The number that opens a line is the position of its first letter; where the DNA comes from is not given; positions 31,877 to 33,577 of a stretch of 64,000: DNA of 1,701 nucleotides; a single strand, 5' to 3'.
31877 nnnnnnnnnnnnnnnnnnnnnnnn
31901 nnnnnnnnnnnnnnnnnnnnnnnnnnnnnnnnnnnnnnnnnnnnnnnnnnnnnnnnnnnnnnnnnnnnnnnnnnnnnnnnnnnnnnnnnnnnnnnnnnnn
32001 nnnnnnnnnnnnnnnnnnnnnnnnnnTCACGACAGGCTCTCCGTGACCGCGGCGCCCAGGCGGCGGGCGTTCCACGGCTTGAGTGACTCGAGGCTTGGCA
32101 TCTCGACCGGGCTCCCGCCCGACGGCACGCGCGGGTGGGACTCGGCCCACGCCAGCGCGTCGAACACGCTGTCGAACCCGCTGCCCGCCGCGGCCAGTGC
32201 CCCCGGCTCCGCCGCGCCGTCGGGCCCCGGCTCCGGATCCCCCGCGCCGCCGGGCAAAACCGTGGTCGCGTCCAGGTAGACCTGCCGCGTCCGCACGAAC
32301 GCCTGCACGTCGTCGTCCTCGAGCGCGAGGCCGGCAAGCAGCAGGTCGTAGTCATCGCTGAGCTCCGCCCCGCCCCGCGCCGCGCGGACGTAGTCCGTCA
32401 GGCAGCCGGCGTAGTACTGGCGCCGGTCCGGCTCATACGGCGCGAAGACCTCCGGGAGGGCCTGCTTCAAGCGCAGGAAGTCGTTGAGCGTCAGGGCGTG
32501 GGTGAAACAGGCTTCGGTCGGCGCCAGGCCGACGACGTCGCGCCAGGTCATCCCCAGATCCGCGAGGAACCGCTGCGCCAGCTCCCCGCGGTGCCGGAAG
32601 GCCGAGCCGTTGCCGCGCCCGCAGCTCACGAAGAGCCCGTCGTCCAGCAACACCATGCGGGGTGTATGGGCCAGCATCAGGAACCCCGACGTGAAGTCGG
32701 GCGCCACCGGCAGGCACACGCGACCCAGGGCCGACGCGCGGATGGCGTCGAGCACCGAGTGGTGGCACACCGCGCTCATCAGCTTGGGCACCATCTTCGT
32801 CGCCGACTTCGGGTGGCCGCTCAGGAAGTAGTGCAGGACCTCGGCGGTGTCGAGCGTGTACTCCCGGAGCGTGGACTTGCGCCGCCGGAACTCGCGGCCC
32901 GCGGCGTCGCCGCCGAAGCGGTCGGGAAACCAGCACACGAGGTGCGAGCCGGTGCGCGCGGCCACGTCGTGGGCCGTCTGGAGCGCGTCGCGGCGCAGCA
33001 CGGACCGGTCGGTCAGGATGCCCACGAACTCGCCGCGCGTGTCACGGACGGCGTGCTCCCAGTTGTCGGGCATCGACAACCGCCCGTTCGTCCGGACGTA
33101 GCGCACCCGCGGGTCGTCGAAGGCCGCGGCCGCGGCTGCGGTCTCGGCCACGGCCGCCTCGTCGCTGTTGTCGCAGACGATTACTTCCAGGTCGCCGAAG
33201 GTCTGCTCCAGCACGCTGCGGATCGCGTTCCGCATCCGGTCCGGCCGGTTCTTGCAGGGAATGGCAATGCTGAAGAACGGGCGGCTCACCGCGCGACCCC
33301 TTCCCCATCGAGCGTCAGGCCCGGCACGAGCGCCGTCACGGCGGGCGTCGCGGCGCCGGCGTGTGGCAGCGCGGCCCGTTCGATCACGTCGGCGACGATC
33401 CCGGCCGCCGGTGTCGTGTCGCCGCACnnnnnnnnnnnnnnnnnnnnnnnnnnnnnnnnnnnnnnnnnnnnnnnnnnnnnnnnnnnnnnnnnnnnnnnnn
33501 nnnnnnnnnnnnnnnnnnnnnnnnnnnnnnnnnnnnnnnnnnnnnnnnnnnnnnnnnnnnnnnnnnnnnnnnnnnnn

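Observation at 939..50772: Twelve genes carrying about 16 copies of an unassigned twin-Rossmann (GT-B-like) domain in one locus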

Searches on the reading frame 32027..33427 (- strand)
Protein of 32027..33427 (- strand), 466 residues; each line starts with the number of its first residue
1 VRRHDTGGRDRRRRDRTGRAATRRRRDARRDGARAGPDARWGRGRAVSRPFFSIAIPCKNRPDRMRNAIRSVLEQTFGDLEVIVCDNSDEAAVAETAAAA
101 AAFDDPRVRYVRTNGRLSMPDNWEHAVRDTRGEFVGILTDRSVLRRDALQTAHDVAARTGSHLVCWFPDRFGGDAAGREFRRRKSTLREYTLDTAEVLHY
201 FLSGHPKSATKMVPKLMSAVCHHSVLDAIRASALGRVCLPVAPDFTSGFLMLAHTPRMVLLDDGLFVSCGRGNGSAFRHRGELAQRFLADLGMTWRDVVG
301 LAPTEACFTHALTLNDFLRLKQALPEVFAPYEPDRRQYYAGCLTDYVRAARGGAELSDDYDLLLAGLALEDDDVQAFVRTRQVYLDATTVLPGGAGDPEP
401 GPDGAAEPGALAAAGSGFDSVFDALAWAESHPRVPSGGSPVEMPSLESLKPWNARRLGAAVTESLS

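Call 9: search_protein_families(library=pfam, proteins=[window:32027-33427:-], max_evalue=0.1)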
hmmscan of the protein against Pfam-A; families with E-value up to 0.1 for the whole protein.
window:32027-33427:- (466 aa): 2 families
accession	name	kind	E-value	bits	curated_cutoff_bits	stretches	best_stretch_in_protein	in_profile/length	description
PF00535.33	Glycos_transf_2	-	4.5e-16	59.7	23.3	1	53-183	1-130/168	Glycosyl transferase family 2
PF13641.12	Glyco_tranf_2_3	-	3.4e-10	40.8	27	1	52-156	3-111/230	Glycosyltransferase like family 2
